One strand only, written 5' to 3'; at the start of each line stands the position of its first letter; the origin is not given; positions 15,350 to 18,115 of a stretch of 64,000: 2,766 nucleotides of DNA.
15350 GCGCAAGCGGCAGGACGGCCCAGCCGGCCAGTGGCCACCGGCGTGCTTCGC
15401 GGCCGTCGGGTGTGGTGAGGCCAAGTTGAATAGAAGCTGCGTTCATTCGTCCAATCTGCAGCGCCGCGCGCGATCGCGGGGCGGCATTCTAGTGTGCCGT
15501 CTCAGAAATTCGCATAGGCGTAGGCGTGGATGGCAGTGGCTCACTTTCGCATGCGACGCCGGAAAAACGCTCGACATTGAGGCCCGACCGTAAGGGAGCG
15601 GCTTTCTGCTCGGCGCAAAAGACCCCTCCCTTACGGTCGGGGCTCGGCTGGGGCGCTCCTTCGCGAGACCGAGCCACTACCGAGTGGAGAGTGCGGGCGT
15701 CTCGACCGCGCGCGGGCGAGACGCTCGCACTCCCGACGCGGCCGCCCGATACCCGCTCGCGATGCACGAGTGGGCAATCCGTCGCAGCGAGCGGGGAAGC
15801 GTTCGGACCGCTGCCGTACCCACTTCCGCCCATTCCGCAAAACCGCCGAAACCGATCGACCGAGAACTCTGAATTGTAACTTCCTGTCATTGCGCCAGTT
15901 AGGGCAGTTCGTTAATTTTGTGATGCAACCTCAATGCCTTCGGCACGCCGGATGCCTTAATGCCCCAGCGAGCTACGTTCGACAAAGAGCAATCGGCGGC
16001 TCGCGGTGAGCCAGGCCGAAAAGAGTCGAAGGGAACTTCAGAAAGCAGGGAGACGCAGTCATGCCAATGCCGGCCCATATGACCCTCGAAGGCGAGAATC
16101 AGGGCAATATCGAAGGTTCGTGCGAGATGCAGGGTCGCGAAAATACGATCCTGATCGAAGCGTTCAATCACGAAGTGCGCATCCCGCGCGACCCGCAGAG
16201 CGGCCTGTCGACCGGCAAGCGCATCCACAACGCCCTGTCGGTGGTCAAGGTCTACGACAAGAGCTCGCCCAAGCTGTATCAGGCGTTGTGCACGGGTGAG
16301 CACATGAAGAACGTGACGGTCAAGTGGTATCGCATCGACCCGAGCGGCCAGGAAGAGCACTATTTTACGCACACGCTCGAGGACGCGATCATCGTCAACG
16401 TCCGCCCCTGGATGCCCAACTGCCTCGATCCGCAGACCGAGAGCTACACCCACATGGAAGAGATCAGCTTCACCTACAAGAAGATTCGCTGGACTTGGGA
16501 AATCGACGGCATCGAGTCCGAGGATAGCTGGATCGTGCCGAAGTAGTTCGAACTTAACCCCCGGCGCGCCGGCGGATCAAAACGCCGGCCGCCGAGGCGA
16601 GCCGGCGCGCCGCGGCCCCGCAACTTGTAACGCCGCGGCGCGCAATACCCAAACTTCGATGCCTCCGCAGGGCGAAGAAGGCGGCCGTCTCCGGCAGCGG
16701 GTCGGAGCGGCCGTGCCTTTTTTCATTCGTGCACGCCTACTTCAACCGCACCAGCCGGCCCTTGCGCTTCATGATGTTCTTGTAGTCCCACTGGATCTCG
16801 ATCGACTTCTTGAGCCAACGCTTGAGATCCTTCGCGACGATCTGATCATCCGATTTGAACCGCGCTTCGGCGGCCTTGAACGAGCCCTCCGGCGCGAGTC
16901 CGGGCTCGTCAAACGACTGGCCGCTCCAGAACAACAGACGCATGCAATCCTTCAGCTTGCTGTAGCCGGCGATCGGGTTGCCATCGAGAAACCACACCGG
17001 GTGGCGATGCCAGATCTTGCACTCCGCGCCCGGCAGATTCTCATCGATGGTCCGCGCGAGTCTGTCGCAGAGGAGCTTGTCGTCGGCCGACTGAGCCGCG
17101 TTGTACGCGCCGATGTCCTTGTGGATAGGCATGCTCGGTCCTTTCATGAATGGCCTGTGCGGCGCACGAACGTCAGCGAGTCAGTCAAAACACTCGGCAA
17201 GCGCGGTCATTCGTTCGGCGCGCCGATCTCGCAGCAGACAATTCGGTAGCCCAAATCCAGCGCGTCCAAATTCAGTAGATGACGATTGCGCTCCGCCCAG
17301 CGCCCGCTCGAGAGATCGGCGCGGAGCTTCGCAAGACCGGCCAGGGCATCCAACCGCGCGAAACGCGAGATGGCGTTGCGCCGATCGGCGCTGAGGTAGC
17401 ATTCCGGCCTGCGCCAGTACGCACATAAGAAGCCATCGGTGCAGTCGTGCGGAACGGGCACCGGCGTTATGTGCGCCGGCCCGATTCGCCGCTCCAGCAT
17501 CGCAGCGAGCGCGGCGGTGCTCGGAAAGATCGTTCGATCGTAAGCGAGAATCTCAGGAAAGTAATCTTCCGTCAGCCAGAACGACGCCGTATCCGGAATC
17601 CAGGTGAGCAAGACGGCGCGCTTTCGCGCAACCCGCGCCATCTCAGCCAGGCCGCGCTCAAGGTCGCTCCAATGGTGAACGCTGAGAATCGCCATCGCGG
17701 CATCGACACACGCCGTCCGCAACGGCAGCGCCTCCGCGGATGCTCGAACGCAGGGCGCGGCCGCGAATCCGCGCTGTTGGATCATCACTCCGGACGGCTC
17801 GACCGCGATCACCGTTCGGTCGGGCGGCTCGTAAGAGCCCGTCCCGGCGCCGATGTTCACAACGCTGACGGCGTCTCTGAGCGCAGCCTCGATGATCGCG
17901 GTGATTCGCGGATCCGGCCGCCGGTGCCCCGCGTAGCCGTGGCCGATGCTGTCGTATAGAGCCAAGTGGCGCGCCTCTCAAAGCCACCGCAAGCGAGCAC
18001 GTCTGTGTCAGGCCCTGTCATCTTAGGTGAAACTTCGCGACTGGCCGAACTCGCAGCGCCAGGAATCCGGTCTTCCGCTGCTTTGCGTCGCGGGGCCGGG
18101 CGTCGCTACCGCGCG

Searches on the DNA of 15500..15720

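Call 25: search_rna_families(source=window, start=15500, end=15720, threshold=evalue, max_evalue=10)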
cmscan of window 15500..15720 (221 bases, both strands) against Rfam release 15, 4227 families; matches with E-value up to 10: 14.
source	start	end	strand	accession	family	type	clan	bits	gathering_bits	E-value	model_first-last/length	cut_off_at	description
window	15580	15644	-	RF00883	MIR820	Gene; miRNA;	-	22.3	196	0.083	1-191/191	no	MIR820 microRNA precursor family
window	15581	15643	+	RF00958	mir-498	Gene; miRNA;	-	19.8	85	0.16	1-85/85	no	mir-498 microRNA precursor family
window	15583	15641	-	RF03522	mir-4850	Gene; miRNA;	-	19.5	93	0.14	14-77/89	no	mir-4850 microRNA precursor family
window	15570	15653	+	RF04248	MIR7486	Gene; miRNA;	-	19.3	67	0.44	1-87/87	no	MIR7486 microRNA precursor family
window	15561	15665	+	RF01746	mraW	Cis-reg;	-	18.1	50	0.19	1-107/107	no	mraW RNA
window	15579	15645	-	RF03371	mir-4788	Gene; miRNA;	-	17.2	91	1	1-80/80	no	mir-4788 microRNA precursor family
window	15581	15643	+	RF02010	mir-3180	Gene; miRNA;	-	17.2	99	2.4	1-92/92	no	mir-3180 microRNA precursor family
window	15584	15640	-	RF03777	MIR533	Gene; miRNA;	-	17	80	0.34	25-101/125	no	MIR533 microRNA precursor family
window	15579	15646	+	RF03525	mir-1343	Gene; miRNA;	-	14.8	51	7.5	1-82/82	no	mir-1343 microRNA precursor family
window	15624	15691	-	RF01688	Actino-pnp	Cis-reg;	-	14.1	47.7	2.5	1-63/63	no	Actino-pnp RNA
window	15577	15647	-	RF02014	mir-1178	Gene; miRNA;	-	13.9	75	7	1-91/91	no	mir-1178 microRNA precursor family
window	15580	15646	+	RF03994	mir-7558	Gene; miRNA;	-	13.8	80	5.8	1-51/51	no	mir-7558 microRNA precursor family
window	15536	15638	-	RF01529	CC3552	Gene; sRNA;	-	13.4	50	4.9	1-106/106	no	Cauldobacter sRNA CC3552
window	15615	15676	+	RF02628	Hrs1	Gene; sRNA;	-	12.8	56.4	4.4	1-74/74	no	Hfq-regulated sRNA 1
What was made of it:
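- On Any Rfam RNA family: The permissive scan of B gives only sub-threshold miRNA-like noise (call 25).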

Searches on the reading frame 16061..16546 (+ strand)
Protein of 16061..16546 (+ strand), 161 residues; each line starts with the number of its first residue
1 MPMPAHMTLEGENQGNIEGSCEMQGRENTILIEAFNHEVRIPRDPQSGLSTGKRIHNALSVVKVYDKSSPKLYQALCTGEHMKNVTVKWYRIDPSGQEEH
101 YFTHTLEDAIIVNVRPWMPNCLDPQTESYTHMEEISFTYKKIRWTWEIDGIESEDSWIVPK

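Call 16: search_protein_families(library=pfam, proteins=[window:16061-16546:+])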
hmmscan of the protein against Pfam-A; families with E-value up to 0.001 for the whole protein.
window:16061-16546:+ (161 aa): 1 family
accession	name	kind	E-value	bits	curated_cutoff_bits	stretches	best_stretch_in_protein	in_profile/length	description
PF05638.18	T6SS_HCP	-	4.3e-39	134.2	23.5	1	8-146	3-129/129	Type VI secretion system effector, Hcp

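Call 17: find_encoding_contigs(protein=window:16061-16546:+, flank=10000, max_places=6)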
Protein window:16061-16546:+ (161 aa): no gene with exactly this product is on record in the collection.
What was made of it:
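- Tried and rejected: Exact look-up of the Hcp protein was not on record (call 17).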

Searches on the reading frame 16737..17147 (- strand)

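Call 83: search_protein_families(library=pfam, proteins=[window:16737-17147:-], max_evalue=0.00001)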
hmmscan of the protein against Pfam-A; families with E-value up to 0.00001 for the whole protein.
window:16737-17147:- (136 aa): 1 family
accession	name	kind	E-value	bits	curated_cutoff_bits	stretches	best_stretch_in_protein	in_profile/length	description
PF08818.16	DUF1801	-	1.1e-08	35.8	27.2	1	27-116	5-85/85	Domain of unknown function (DU1801)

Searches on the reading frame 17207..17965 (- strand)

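Call 83: search_protein_families(library=pfam, proteins=[window:17207-17965:-], max_evalue=0.00001)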
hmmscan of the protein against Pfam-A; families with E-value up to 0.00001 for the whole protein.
window:17207-17965:- (252 aa): 2 families
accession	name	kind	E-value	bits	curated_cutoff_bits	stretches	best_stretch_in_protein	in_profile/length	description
PF08241.18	Methyltransf_11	-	3.7e-11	43.9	21.2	1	37-119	2-93/95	Methyltransferase domain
PF13649.12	Methyltransf_25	-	4.6e-06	27.7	27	0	35-115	1-95/97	Methyltransferase domain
